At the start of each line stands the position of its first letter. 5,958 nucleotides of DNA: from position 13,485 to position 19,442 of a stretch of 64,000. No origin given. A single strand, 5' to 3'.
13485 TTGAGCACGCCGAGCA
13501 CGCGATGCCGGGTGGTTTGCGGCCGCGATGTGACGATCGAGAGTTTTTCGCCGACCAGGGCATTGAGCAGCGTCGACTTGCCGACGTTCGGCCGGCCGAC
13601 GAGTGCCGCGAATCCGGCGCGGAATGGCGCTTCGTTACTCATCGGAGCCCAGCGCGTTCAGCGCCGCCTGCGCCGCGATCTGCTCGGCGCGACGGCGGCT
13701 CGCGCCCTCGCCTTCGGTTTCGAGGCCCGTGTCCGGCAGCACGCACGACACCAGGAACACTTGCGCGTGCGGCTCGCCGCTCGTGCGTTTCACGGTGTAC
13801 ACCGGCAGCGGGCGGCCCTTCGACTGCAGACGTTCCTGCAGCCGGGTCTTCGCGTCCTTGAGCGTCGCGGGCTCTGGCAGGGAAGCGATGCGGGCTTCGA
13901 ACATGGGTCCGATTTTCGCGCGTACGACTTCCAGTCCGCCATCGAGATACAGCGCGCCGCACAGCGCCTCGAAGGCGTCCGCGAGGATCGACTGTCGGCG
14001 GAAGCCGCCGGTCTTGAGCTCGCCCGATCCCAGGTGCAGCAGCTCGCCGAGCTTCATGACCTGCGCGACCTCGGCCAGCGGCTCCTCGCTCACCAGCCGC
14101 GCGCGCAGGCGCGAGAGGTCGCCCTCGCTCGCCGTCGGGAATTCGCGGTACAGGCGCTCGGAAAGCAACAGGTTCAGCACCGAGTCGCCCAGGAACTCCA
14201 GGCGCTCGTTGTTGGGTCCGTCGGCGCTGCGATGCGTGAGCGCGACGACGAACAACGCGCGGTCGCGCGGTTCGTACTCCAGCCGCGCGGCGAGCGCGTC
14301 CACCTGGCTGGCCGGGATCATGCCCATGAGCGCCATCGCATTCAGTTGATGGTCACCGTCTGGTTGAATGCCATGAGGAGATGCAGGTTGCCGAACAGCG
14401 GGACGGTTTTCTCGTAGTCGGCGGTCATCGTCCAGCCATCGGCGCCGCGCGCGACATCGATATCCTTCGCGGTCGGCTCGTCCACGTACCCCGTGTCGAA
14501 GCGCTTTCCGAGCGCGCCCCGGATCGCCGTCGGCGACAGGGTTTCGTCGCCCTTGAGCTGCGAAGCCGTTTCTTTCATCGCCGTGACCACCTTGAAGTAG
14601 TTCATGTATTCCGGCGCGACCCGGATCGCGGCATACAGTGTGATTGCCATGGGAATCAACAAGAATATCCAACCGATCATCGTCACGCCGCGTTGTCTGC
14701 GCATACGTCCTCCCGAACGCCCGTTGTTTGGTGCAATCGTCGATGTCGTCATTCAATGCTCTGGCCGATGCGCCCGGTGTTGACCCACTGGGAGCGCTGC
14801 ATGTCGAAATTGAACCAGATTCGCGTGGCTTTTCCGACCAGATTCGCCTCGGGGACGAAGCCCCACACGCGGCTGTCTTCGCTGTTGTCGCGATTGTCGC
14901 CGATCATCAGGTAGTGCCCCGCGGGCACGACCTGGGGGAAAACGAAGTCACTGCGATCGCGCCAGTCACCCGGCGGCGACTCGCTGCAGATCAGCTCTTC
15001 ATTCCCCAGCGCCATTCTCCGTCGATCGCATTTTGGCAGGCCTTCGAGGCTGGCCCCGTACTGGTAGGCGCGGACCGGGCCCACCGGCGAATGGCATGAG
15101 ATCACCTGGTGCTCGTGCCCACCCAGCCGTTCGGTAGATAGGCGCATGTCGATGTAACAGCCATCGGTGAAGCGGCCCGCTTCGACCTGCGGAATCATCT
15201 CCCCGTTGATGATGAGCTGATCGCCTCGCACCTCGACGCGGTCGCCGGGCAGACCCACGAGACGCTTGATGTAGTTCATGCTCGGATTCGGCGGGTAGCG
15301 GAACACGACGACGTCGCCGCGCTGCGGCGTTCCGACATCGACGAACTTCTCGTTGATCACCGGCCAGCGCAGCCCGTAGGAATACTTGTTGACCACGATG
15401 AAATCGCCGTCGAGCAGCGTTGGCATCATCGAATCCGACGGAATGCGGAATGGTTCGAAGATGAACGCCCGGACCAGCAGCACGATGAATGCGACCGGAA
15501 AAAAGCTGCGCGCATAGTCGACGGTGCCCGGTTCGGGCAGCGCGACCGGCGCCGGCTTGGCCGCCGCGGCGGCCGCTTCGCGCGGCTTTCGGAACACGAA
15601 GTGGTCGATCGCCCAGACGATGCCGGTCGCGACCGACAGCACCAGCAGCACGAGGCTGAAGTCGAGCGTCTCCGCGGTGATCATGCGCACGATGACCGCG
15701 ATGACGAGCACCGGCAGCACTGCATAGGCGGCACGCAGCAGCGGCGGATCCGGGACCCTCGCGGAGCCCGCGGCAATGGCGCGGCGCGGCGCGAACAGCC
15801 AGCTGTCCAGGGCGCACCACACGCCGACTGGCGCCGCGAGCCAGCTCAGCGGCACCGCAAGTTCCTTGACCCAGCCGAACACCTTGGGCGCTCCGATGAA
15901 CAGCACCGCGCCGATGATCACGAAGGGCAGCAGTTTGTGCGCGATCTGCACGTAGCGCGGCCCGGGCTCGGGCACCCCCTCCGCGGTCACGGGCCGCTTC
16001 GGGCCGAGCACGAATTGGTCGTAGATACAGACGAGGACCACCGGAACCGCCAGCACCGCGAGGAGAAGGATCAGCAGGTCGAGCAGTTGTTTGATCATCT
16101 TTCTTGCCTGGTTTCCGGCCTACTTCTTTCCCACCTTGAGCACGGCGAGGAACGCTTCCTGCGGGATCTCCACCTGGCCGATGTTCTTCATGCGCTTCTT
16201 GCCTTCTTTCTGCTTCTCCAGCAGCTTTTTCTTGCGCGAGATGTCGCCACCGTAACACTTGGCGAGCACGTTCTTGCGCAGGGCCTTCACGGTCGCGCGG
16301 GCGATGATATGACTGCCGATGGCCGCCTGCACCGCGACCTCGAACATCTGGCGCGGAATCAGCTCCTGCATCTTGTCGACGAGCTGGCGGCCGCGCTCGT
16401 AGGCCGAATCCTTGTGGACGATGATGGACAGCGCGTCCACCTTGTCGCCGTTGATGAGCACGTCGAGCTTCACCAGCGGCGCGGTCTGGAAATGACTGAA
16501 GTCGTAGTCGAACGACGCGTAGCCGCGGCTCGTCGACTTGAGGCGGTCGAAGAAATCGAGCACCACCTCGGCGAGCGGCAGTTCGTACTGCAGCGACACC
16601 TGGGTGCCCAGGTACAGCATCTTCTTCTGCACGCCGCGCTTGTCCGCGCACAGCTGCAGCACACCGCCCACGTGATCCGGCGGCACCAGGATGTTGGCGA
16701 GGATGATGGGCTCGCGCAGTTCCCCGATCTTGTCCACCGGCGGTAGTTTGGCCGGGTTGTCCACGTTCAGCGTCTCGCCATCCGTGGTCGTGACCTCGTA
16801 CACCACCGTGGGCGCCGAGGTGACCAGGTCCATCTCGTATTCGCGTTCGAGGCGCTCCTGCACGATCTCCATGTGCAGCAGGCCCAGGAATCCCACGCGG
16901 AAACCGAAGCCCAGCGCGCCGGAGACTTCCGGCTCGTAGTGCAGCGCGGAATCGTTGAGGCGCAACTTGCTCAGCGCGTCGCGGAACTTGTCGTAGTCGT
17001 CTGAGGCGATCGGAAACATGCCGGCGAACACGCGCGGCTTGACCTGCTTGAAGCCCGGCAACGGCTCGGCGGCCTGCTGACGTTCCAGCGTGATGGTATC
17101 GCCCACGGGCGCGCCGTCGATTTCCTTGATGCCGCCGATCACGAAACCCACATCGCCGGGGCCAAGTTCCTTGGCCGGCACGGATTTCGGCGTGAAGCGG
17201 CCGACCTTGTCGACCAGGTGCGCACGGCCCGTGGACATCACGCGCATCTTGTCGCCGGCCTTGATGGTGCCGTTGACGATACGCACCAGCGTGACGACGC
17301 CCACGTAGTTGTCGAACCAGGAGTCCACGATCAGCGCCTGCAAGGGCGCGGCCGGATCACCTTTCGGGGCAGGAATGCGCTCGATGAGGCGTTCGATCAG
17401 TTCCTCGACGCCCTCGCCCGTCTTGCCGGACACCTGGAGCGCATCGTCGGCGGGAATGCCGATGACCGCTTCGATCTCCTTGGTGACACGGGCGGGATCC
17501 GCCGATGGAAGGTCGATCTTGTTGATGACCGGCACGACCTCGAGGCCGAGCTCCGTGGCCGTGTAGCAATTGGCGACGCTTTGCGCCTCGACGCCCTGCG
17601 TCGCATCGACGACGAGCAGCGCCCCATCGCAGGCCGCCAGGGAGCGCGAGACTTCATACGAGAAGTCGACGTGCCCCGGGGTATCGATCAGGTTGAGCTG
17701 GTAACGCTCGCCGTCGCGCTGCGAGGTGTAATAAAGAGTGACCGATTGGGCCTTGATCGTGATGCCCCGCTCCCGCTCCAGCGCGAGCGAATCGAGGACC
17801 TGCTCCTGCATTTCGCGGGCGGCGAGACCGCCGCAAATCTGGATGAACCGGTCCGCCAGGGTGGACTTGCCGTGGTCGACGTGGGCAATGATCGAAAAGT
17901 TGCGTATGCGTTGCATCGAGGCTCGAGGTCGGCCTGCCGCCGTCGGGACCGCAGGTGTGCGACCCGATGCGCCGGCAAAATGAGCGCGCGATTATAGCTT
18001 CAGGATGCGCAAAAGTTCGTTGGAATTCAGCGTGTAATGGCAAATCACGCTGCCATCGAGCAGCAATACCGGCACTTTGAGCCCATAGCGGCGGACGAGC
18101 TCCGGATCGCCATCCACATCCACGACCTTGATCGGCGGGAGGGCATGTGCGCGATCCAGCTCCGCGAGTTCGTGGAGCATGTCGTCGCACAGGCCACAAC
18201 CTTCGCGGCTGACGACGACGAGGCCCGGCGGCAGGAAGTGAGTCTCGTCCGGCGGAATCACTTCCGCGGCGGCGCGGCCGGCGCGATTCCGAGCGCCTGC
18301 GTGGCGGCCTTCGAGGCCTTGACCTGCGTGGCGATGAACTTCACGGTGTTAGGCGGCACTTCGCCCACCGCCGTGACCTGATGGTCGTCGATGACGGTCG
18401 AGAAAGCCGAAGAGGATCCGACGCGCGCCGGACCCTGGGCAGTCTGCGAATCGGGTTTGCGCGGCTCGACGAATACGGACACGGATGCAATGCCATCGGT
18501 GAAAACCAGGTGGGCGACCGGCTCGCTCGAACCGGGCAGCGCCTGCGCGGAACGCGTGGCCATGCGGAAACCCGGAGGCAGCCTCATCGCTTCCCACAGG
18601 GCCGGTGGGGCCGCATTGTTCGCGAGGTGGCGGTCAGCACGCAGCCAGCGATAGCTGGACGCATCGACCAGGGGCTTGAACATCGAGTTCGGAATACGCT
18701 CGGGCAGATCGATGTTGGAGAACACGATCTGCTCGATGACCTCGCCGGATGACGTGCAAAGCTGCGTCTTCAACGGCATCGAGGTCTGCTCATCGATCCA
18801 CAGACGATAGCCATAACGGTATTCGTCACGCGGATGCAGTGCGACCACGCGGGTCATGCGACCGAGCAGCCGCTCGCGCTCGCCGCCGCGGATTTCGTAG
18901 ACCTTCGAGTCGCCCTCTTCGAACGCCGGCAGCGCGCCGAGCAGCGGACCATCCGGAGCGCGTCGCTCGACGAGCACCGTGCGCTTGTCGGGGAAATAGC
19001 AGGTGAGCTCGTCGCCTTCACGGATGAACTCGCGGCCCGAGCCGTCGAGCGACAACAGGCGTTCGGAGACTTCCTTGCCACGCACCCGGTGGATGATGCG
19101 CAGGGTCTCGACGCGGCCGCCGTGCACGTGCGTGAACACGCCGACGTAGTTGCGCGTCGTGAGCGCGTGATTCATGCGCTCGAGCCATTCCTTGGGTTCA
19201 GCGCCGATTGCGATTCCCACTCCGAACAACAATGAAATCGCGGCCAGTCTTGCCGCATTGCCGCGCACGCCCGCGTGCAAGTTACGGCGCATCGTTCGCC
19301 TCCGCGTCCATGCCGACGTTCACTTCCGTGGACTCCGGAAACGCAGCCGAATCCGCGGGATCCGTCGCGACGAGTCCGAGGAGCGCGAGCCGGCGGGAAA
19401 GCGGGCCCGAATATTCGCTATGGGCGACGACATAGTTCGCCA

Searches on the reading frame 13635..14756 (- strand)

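Call 61: search_protein_families(library=pfam, proteins=[window:13635-14756:-], max_evalue=0.00001)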
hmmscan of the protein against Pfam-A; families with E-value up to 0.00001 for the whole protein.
window:13635-14756:- (373 aa): 3 families
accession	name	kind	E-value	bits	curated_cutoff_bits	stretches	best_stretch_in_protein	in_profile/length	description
PF14622.11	Ribonucleas_3_3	-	1e-32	113.4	35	1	166-282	2-120/128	Ribonuclease-III-like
PF00636.31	Ribonuclease_3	-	4.8e-26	91.9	27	1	184-274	1-102/102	Ribonuclease III domain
PF00035.32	dsrm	-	1.5e-12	48.3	23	1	302-369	1-66/66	Double-stranded RNA binding motif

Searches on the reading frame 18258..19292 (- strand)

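Call 61: search_protein_families(library=pfam, proteins=[window:18258-19292:-], max_evalue=0.00001)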
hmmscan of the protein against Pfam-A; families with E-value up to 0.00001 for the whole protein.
window:18258-19292:- (344 aa): 2 families
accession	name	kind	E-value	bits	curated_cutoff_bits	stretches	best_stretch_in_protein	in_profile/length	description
PF03888.20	MucB_RseB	-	1.4e-54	184.8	22.3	1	33-208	2-177/178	MucB/RseB N-terminal domain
PF17188.9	MucB_RseB_C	-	3.9e-26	91.5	30.1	1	231-325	5-97/97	MucB/RseB C-terminal domain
